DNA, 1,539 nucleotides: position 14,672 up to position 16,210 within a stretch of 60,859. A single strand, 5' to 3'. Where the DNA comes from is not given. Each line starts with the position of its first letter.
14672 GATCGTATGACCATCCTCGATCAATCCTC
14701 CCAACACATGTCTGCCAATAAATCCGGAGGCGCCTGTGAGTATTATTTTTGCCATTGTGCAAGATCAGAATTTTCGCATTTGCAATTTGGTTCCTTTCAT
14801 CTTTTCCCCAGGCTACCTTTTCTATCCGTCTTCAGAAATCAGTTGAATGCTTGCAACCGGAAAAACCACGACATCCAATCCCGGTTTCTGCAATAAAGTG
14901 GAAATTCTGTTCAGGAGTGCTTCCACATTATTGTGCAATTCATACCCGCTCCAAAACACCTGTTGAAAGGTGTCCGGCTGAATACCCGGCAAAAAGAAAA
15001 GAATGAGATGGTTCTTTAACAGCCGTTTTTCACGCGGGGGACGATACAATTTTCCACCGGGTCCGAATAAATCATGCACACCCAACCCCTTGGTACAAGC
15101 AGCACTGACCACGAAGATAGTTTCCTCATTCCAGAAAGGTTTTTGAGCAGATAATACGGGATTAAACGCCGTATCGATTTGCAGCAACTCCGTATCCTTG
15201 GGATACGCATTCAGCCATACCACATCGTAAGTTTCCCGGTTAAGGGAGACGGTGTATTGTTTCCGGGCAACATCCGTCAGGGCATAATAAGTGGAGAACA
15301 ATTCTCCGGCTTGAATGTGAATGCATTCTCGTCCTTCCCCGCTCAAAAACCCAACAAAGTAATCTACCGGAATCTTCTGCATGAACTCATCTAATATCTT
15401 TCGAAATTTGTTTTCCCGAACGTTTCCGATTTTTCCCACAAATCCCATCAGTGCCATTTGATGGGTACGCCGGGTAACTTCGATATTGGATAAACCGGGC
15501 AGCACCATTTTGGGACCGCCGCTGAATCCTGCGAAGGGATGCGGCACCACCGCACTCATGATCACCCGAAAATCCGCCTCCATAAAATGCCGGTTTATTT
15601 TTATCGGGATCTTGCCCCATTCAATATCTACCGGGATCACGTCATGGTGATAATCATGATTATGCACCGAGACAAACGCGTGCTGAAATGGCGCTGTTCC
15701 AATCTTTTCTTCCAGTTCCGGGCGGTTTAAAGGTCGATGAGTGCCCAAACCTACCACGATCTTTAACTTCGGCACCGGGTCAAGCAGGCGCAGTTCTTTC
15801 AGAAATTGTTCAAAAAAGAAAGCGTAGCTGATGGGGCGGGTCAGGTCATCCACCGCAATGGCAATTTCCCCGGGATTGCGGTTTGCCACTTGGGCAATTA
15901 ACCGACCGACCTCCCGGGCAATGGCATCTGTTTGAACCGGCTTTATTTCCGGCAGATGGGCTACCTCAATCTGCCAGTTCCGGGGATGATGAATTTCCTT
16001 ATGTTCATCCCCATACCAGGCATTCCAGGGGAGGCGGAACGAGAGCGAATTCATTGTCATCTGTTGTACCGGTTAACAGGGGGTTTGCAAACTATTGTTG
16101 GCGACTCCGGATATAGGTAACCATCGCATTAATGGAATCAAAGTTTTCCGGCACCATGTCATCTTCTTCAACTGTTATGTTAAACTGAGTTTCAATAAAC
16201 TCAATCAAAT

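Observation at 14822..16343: LarA-family nickel-pincer enzyme with a complete catalytic constellation, embedded in a glycan locus beside an orphan carrier protein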

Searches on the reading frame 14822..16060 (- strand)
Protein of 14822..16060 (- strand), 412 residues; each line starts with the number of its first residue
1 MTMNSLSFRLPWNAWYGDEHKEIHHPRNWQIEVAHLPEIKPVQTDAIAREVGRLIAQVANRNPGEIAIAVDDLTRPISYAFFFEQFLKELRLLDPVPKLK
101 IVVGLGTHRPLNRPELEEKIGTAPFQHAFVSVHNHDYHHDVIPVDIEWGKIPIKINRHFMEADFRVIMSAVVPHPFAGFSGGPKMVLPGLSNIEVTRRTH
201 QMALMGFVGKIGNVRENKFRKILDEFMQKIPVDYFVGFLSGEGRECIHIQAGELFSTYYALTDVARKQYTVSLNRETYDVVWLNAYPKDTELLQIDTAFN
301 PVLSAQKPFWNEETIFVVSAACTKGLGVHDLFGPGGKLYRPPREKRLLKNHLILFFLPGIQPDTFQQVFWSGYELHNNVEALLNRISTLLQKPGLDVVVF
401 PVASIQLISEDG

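Call 4: search_protein_families(library=pfam, proteins=[window:14822-16060:-], max_evalue=0.01)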
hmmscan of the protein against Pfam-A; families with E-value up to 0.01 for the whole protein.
window:14822-16060:- (412 aa): 2 families
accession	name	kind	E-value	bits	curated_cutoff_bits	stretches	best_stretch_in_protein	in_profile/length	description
PF09861.14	Lar_N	-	1.6e-28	99.7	23.3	1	16-204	1-196/204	Lactate racemase N-terminal domain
PF04015.17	DUF362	-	0.0018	18.8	24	1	138-217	75-142/200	Domain of unknown function (DUF362)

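Call 5: search_solved_structures(query=window:14822-16060:-, max_evalue=1, show_alignments=3)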
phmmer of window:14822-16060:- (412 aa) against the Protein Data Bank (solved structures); distinct sequences matched with E-value up to 1: 65 (the best 60 are shown).
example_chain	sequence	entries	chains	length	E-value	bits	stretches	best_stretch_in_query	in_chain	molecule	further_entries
6d6z_A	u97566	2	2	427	1.9e-15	59.9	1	61-328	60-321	Malate racemase Mar2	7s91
5huq_A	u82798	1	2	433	3.6e-14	55.7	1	61-294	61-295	Lactate racemization operon protein LarA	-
6c1w_A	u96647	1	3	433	3.6e-14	55.7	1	61-294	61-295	Lactate racemase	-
2yjg_A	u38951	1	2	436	3.9e-14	55.6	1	57-328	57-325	LACTATE RACEMASE APOPROTEIN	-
8ezf_B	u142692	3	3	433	2.4e-13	53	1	61-294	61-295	Lactate racemase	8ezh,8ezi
4nar_A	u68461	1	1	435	3.8e-12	49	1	99-227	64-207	Putative uronate isomerase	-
9eia_A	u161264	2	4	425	1.1e-09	40.9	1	61-327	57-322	A broad-substrate spectrum lactate racemase A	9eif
9eid_A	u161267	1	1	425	1.1e-09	40.9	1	61-327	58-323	A broad-substrate spectrum lactate racemase A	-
9q3j_A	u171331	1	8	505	0.0012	21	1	130-236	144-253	DUF2088 domain-containing protein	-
9q8l_H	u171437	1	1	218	0.024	16.8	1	237-331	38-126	Heavy chain of huIgG1-Fab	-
6pef_A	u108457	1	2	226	0.025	16.7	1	239-331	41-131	antibody DF2F-a.01 heavy chain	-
9q2u_A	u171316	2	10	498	0.026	16.7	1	102-201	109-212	Lactate racemase A | LarA-like nickel-pincer nucleotide cofactor-utilizing enzyme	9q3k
5i19_H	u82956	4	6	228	0.034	16.3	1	239-331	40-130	FAB HEAVY CHAIN | CNTO388 HEAVY CHAIN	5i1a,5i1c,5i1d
6ss0_HHH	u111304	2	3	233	0.048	15.8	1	226-331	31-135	Fab C0021181 heavy chain (IgG1)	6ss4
8as0_B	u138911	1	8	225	0.078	15.1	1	239-331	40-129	D12 antibody heavy chain, Fab fragment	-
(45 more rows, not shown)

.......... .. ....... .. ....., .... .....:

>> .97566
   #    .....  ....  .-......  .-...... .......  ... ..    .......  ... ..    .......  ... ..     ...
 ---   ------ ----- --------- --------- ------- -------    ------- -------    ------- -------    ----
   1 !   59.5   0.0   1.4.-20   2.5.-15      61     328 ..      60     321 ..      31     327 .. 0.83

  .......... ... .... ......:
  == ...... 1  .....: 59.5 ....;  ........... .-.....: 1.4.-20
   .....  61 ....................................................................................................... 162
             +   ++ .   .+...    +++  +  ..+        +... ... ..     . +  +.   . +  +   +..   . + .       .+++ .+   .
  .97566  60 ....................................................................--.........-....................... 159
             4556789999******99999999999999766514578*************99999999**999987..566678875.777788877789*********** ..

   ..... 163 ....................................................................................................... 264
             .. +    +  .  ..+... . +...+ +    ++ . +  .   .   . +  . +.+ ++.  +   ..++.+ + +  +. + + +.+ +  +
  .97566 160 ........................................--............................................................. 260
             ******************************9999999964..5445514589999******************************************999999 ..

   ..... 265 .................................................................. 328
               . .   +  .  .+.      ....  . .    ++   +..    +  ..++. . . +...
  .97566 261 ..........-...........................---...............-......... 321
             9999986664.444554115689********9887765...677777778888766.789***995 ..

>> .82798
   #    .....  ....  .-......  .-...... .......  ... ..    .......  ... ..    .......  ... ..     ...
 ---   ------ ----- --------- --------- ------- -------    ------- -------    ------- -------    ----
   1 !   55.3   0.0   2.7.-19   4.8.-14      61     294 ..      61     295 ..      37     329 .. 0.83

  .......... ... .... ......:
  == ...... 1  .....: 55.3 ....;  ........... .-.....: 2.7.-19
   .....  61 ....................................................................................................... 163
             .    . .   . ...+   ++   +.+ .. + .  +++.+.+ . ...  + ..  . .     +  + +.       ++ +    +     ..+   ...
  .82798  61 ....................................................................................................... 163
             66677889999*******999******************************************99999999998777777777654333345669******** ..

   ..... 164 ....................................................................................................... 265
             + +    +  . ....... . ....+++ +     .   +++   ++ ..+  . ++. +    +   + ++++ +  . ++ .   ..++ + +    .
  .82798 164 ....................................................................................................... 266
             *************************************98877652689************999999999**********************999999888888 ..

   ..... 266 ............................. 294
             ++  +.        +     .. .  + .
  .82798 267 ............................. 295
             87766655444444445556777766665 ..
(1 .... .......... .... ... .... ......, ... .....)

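Call 6: search_protein_families(library=ncbifam, proteins=[window:14822-16060:-], max_evalue=0.01)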
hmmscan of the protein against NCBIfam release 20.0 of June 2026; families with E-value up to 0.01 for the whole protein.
window:14822-16060:- (412 aa): 6 families
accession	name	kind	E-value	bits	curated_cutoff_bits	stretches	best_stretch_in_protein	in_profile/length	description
NF052595.1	NPN_LarAH5_MAR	equivalog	6.8e-42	143.9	462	1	16-329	5-320/415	nickel-dependent malate racemase, LarAH5 family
NF052593.1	NPN_racem_MAR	equivalog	4.4e-40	137.5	500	1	51-328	46-320/415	nickel-dependent malate racemase, LarAH6 family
NF033504.2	Ni_dep_LarA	equivalog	3.7e-37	128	460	1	61-331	59-326/422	nickel-dependent lactate racemase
NF052525.1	NPN_LarAH10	equivalog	3e-29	102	540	1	45-353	42-356/426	NPN-dependent 2-hydroxyacid racemase, LarAH10 family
NF052594.1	NPN_18_hexonate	equivalog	2.5e-11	42.9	500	1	44-281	7-258/411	nickel-dependent putative hexonate epimerase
NF052592.1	LarAH_14_15_16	equivalog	0.0023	16.3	740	1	94-205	105-215/520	NPN-dependent hydroxyacid isomerase, LarAH14/15/16 family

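Call 7: find_homologous_proteins(query=window:14822-16060:-, max_evalue=0.00001)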
Query window:14822-16060:- (412 aa): 2846 proteins with E <= 0.00001 among 8000 candidates; the best 120 are listed.
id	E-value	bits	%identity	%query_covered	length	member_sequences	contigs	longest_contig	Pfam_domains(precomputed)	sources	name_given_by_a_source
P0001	3.4e-282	954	100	100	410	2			PF09861.15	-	-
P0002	2.2e-184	631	65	99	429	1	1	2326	PF09861.15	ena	-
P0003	4.7e-173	594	64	97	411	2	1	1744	PF09861.15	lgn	-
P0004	6.1e-165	567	59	99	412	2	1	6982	PF09861.15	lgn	-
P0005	3.2e-163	562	59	100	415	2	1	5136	PF09861.15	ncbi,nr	ncbi:MAG: DUF2088 domain-containing protein [Calditrichaeota bacterium]|nr:MAG: DUF2088 domain-conta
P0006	7.6e-154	531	57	98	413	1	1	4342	PF09861.15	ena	-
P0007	2.7e-150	519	54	99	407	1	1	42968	PF09861.15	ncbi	-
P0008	1.0e-142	494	50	97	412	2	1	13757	PF09861.15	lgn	-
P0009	1.1e-138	481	51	98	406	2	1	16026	PF09861.15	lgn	-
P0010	5.5e-135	469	49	98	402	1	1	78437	PF09861.15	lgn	-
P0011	1.0e-121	425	46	100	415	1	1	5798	PF09861.15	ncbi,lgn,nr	ncbi:MAG: DUF2088 domain-containing protein [Calditrichaeota bacterium]|nr:MAG: DUF2088 domain-conta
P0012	1.6e-120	421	46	99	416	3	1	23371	PF09861.15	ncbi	-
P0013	3.1e-118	413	44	99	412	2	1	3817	PF09861.15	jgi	-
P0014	8.8e-100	353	40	97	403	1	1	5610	PF09861.15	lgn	-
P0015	4.0e-99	351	40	97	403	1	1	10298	PF09861.15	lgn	-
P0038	1.9e-90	322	38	97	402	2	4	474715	PF09861.15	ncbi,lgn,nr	ncbi:MAG: DUF2088 domain-containing protein [Calditrichaeota bacterium]|nr:DUF2088 domain-containing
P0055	8.8e-86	307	37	98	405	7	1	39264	PF09861.15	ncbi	ncbi:lactate racemase domain-containing protein [Caldithrix abyssi]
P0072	7.9e-77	277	37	97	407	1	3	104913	PF09861.15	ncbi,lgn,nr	ncbi:MAG: lactate racemase domain-containing protein [candidate division KSB1 bacterium]|nr:lactate 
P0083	5.7e-75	271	35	97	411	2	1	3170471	PF09861.15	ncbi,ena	-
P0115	1.9e-67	246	33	97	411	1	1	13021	PF09861.15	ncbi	ncbi:lactate racemase domain-containing protein [Thermodesulfobacteriota bacterium]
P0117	1.0e-66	244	33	100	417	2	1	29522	PF09861.15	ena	-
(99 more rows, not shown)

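Call 9: find_encoding_contigs(protein=P0007, flank=10000, max_places=2)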
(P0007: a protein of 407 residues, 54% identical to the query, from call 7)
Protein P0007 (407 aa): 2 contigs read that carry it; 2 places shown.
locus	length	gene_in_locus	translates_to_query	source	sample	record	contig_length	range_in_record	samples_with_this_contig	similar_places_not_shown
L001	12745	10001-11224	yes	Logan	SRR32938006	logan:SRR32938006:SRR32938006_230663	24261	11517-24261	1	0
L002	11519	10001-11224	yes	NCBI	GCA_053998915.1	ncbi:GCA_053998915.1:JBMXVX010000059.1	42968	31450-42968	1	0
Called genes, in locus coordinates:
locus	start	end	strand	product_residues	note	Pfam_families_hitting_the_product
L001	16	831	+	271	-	PF01740:STAS, PF13466:STAS_2 (weak)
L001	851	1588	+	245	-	PF02563:Poly_export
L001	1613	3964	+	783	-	PF02706:Wzz, PF10609:ParA (faint), PF01656:CbiA (weak), PF13614:AAA_31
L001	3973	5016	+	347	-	PF02388:FemAB (faint), PF13480:Acetyltransf_6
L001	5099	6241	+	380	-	PF13480:Acetyltransf_6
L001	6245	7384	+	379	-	PF01041:DegT_DnrJ_EryC1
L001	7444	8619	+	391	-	PF13506:Glyco_transf_21 (weak), PF13641:Glyco_tranf_2_3, PF00535:Glycos_transf_2, PF10111:Glyco_tranf_2_2 (faint)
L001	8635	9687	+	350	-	-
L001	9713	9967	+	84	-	-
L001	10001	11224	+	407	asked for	PF09861:Lar_N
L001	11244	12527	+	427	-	PF04932:Wzy_C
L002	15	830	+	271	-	PF01740:STAS, PF13466:STAS_2 (weak)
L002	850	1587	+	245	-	PF02563:Poly_export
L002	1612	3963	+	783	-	PF02706:Wzz, PF10609:ParA (faint), PF01656:CbiA (weak), PF13614:AAA_31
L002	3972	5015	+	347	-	PF02388:FemAB (faint), PF13480:Acetyltransf_6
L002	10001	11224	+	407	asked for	PF09861:Lar_N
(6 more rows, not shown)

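Call 10: find_encoding_contigs(protein=P0010, flank=10000, max_places=2)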
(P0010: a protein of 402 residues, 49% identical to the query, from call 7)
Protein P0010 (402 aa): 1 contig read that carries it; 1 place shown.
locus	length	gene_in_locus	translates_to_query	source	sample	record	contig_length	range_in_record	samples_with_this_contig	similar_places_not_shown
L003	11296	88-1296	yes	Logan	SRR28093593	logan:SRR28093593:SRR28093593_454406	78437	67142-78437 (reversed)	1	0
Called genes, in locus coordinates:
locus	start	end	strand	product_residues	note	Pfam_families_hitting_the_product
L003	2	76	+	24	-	?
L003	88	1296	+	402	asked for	PF09861:Lar_N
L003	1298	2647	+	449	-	PF04932:Wzy_C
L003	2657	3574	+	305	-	PF00685:Sulfotransfer_1, PF13469:Sulfotransfer_3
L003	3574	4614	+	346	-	PF01636:APH (weak)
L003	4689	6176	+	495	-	PF01943:Polysacc_synt, PF13440:Polysacc_synt_3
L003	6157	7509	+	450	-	PF13439:Glyco_transf_4 (weak)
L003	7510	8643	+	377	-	PF13579:Glyco_trans_4_4 (weak), PF13439:Glyco_transf_4, PF20706:GT4-conflict, PF00534:Glycos_transf_1, PF13692:Glyco_trans_1_4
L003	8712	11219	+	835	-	-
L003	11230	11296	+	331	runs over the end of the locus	PF00685:Sulfotransfer_1, PF13469:Sulfotransfer_3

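Call 11: find_encoding_contigs(protein=P0055, flank=10000, max_places=2)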
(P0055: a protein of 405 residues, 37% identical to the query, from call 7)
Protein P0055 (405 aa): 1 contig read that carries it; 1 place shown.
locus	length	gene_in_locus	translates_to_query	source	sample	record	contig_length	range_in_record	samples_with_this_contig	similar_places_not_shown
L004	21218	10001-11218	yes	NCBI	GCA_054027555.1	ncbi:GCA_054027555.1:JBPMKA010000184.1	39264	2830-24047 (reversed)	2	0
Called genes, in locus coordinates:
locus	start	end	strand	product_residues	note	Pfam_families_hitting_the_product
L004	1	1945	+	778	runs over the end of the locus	PF13614:AAA_31 (faint), PF13807:GNVR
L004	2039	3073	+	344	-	PF13480:Acetyltransf_6, PF02388:FemAB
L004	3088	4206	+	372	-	PF13480:Acetyltransf_6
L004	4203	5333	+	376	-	PF01041:DegT_DnrJ_EryC1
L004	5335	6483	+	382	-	PF00535:Glycos_transf_2, PF13641:Glyco_tranf_2_3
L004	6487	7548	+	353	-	-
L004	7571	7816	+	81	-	PF00550:PP-binding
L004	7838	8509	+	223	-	PF00583:Acetyltransf_1 (faint)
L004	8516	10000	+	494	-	PF01943:Polysacc_synt, PF13440:Polysacc_synt_3, PF03023:MurJ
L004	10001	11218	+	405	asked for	PF09861:Lar_N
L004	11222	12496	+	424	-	PF04932:Wzy_C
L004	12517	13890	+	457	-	PF13439:Glyco_transf_4, PF00534:Glycos_transf_1, PF13692:Glyco_trans_1_4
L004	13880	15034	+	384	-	PF13439:Glyco_transf_4, PF13477:Glyco_trans_4_2 (faint), PF13579:Glyco_trans_4_4, PF20706:GT4-conflict, PF00534:Glycos_transf_1, PF13524:Glyco_trans_1_2, PF13692:Glyco_trans_1_4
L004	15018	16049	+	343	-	PF01522:Polysacc_deac_1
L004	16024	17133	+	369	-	PF01636:APH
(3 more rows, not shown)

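Call 26: search_solved_structures(query=A1, max_evalue=0.001, show_alignments=3)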
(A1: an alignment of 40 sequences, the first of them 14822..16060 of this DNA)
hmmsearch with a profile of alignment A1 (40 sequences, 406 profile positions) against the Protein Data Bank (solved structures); distinct sequences matched with E-value up to 0.001: 10.
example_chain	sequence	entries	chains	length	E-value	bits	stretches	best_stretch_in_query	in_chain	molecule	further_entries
6d6z_A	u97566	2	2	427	2.5e-55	191.1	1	49-328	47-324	Malate racemase Mar2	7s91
2yjg_A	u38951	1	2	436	9.5e-46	159.6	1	39-327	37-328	LACTATE RACEMASE APOPROTEIN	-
9eid_A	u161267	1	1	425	3e-42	148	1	14-331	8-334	A broad-substrate spectrum lactate racemase A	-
9eia_A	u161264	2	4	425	3e-42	148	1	14-331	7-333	A broad-substrate spectrum lactate racemase A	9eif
5huq_A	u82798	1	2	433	3.1e-41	144.7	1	39-329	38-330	Lactate racemization operon protein LarA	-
6c1w_A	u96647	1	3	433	3.1e-41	144.7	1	39-329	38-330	Lactate racemase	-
8ezf_B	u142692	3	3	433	5e-41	144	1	39-329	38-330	Lactate racemase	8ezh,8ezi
4nar_A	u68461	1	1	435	1.1e-21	80.3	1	37-243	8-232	Putative uronate isomerase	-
9q3j_A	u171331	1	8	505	4.6e-18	68.4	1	79-279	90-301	DUF2088 domain-containing protein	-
9q2u_A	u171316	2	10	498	5.5e-17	64.8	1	80-279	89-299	Lactate racemase A | LarA-like nickel-pincer nucleotide cofactor-utilizing enzyme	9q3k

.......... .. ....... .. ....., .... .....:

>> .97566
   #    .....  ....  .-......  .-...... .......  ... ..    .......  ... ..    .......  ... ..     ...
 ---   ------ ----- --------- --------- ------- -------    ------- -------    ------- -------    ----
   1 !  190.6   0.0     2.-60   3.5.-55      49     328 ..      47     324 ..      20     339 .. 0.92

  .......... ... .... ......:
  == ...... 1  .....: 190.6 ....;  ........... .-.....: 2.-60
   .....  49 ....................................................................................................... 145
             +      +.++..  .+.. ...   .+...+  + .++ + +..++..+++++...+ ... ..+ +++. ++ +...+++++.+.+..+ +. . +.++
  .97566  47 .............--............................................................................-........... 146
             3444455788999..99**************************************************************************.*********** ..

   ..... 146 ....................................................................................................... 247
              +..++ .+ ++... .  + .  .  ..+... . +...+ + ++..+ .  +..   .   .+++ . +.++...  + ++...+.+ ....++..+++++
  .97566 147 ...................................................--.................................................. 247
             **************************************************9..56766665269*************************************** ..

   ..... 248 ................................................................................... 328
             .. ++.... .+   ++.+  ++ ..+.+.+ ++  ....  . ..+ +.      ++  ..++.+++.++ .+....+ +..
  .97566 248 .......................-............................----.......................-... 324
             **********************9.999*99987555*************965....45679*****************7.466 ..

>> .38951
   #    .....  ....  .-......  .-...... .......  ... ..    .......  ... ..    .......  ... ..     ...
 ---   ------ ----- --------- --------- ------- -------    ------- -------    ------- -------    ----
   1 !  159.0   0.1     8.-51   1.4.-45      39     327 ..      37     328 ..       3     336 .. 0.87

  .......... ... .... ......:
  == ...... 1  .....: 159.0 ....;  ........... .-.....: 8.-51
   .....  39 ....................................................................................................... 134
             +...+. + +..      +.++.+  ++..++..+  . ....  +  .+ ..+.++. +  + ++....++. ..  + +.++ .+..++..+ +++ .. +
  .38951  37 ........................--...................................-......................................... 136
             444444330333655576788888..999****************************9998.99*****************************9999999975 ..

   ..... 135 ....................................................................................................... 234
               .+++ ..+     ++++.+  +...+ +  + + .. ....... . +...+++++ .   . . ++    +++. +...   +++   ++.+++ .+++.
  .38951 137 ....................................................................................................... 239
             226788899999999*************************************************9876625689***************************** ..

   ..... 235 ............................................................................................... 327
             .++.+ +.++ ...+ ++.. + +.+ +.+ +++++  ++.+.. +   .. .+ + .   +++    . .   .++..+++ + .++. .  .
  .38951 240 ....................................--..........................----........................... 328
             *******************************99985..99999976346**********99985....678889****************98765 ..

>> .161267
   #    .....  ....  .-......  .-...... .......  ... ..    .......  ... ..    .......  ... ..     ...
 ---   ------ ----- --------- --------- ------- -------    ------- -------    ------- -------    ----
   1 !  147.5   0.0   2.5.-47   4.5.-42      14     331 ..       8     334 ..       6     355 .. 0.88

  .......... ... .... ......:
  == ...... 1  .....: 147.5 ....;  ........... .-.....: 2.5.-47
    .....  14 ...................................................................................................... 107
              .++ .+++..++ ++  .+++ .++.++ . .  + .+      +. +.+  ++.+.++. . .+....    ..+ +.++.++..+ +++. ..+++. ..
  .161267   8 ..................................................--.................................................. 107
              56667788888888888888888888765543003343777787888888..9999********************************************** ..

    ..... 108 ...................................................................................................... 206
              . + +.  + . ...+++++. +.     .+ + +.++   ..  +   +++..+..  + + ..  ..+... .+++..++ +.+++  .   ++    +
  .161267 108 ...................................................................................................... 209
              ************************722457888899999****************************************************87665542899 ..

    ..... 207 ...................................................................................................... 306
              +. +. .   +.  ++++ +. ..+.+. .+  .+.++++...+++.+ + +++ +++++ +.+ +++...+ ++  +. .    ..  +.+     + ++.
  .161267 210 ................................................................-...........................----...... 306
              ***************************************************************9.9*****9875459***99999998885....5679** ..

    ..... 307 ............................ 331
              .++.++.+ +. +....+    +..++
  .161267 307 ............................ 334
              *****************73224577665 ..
